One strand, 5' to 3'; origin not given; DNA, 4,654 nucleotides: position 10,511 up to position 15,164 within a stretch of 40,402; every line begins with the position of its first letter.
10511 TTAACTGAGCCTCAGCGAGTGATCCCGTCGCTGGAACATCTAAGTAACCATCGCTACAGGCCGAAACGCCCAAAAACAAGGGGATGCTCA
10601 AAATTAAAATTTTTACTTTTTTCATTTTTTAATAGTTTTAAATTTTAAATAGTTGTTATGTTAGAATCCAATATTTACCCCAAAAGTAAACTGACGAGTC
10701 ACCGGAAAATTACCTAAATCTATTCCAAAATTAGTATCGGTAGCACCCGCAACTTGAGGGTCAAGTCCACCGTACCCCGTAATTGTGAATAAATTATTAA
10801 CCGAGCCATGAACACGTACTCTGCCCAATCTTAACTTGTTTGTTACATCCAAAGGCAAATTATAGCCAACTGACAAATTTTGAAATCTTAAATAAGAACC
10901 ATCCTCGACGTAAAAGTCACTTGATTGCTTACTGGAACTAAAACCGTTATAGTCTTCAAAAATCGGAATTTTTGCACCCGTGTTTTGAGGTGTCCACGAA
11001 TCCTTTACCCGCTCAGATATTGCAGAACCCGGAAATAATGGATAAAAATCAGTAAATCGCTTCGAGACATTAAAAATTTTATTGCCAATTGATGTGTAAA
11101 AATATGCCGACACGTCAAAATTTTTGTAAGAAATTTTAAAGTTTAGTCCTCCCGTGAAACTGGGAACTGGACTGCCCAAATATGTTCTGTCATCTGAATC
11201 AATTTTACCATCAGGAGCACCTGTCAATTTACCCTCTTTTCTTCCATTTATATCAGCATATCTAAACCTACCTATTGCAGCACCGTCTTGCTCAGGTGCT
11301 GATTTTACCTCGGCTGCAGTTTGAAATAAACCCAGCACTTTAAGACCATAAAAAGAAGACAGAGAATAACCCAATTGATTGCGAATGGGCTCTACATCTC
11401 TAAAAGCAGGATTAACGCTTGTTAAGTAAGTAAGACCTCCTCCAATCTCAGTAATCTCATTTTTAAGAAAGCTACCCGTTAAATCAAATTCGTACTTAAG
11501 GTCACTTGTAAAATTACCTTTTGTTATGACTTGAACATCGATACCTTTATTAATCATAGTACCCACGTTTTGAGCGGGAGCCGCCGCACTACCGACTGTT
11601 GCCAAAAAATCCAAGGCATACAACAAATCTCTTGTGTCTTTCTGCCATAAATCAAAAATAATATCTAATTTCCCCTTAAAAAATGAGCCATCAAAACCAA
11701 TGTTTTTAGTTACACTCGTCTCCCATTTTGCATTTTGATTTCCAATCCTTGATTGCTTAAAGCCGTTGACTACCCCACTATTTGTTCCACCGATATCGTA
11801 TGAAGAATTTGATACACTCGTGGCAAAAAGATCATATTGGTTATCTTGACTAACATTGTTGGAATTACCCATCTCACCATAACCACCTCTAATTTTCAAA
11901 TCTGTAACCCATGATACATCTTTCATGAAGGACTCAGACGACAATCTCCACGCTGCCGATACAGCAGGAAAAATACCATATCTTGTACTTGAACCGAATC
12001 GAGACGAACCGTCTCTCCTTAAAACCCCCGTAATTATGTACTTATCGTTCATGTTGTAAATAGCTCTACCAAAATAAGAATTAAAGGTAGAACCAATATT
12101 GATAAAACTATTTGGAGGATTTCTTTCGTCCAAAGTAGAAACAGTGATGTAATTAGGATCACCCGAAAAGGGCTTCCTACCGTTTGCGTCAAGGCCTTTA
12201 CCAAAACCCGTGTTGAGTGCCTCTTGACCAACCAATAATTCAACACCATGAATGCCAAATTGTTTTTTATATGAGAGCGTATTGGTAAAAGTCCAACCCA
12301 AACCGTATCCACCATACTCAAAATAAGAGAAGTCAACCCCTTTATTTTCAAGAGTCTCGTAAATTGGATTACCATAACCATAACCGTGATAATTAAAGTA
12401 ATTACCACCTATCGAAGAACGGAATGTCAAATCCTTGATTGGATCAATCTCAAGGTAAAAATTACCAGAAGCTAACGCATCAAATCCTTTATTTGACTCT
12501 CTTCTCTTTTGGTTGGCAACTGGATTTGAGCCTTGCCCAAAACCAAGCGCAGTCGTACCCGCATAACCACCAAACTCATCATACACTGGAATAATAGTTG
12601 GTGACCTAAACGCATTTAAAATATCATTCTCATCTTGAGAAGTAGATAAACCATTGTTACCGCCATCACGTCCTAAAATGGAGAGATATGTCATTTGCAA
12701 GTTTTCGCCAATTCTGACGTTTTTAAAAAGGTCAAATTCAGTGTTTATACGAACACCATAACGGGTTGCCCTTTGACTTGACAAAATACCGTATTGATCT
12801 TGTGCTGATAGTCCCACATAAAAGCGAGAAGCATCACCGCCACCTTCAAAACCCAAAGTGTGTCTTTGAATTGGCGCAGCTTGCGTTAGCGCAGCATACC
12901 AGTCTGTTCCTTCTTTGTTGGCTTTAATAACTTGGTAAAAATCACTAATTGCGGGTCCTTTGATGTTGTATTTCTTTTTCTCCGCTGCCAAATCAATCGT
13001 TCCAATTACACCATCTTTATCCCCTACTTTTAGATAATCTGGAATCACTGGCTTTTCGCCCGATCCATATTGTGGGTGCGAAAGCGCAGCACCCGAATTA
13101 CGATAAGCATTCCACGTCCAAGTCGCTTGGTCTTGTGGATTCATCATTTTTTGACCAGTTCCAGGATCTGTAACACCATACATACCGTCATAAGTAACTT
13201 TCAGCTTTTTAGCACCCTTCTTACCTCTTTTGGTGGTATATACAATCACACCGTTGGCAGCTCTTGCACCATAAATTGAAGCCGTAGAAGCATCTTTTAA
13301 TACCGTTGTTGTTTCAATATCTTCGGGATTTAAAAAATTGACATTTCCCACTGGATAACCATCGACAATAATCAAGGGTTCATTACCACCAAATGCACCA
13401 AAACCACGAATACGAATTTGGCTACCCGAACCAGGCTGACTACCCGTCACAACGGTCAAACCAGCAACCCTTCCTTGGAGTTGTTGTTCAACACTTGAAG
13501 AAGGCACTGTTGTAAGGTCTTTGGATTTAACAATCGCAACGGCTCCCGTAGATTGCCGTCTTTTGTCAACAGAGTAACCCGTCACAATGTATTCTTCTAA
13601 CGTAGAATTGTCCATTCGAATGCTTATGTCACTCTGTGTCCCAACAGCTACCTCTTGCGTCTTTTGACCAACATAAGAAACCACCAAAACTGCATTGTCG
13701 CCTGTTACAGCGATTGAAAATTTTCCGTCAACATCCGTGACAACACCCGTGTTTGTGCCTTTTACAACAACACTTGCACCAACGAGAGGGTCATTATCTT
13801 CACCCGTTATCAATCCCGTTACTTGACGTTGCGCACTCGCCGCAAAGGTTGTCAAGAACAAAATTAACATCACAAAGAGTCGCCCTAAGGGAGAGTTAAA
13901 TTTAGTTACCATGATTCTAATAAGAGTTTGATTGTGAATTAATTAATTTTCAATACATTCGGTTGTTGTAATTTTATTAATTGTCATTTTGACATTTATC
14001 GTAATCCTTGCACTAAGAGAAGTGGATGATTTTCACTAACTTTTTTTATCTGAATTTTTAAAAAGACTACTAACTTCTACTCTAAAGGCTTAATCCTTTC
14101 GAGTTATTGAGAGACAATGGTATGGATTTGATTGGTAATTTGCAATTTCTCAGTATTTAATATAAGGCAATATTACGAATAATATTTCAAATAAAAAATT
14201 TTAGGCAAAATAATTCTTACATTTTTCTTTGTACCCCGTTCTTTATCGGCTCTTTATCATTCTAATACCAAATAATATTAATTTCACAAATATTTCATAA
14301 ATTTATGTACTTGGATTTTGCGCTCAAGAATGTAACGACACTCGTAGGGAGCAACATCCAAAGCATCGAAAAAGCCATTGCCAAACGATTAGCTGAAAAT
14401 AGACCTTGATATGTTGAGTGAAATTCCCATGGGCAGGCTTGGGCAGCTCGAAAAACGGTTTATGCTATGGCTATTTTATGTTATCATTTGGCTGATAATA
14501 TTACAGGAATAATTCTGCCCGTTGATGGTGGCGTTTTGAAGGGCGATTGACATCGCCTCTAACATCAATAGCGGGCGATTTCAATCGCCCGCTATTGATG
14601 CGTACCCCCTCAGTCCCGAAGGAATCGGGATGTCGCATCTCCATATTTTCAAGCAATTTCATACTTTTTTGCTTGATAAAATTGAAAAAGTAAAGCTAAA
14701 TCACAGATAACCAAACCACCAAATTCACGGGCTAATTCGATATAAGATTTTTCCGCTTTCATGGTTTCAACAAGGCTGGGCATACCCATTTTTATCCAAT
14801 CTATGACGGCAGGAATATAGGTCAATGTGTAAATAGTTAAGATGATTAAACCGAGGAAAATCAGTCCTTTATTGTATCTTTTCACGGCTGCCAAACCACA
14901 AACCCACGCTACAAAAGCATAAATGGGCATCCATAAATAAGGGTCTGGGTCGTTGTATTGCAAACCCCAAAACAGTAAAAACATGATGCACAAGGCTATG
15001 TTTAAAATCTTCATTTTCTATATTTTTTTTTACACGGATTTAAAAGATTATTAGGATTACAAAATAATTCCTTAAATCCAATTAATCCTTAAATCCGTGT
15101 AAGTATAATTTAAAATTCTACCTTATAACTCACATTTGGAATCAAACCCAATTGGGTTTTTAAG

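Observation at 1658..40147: Hyper-abundant 13-17-mer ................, about one copy per 1.2 kb, between and inside genes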

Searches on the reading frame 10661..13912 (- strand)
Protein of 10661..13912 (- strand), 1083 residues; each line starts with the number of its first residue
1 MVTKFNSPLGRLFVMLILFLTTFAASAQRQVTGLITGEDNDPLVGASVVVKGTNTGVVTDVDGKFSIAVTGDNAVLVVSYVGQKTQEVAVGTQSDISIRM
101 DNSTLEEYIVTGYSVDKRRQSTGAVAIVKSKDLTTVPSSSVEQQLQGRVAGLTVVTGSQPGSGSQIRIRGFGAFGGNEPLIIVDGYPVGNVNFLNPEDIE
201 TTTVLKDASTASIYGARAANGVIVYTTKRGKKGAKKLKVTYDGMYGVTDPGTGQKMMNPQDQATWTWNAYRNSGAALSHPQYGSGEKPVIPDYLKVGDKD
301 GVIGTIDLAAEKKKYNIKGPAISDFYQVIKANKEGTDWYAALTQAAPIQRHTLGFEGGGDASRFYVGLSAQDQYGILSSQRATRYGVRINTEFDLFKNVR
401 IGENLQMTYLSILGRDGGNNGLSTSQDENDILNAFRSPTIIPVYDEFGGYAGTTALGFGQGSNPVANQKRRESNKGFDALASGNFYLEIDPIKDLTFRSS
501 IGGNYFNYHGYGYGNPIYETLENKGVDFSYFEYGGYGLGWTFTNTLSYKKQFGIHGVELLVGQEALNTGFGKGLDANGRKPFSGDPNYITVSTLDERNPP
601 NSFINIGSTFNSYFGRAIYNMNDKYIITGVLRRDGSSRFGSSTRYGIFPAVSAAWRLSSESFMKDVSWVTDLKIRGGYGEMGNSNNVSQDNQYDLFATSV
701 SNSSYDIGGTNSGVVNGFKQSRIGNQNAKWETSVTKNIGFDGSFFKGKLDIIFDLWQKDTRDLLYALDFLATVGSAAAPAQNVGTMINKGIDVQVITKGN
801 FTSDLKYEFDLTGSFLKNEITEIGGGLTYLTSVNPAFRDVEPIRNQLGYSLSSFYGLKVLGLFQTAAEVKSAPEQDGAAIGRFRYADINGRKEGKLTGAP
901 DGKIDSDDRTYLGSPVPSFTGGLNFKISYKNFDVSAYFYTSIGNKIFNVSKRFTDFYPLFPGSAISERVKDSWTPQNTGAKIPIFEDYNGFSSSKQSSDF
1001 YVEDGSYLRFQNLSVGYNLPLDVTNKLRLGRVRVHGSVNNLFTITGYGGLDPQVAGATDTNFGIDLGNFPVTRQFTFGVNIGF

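Call 8: search_protein_families(library=pfam, proteins=[window:10661-13912:-])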
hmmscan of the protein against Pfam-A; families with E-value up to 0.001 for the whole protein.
window:10661-13912:- (1083 aa): 4 families
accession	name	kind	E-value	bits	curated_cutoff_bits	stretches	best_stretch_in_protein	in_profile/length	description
PF07715.20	Plug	-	2.6e-18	67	23.9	1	118-222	2-107/107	TonB-dependent Receptor Plug Domain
PF13715.12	CarbopepD_reg_2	-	9.2e-15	54.9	32.2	1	32-104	2-80/88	CarboxypepD_reg-like domain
PF00593.30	TonB_dep_Rec_b-barrel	-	1.7e-11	45.1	27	1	445-1041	19-436/436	TonB dependent receptor-like, beta-barrel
PF13620.12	CarboxypepD_reg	-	1.2e-09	38.8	32.3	1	30-100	1-81/82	Carboxypeptidase regulatory-like domain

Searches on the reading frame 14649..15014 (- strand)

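Call 8: search_protein_families(library=pfam, proteins=[window:14649-15014:-])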
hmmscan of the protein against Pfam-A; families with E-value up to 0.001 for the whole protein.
window:14649-15014:- (121 aa): 1 family
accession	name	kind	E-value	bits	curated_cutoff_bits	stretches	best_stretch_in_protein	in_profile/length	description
PF15071.11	TMEM220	-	7e-22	78.5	27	1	12-112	2-99/100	Transmembrane family 220, helix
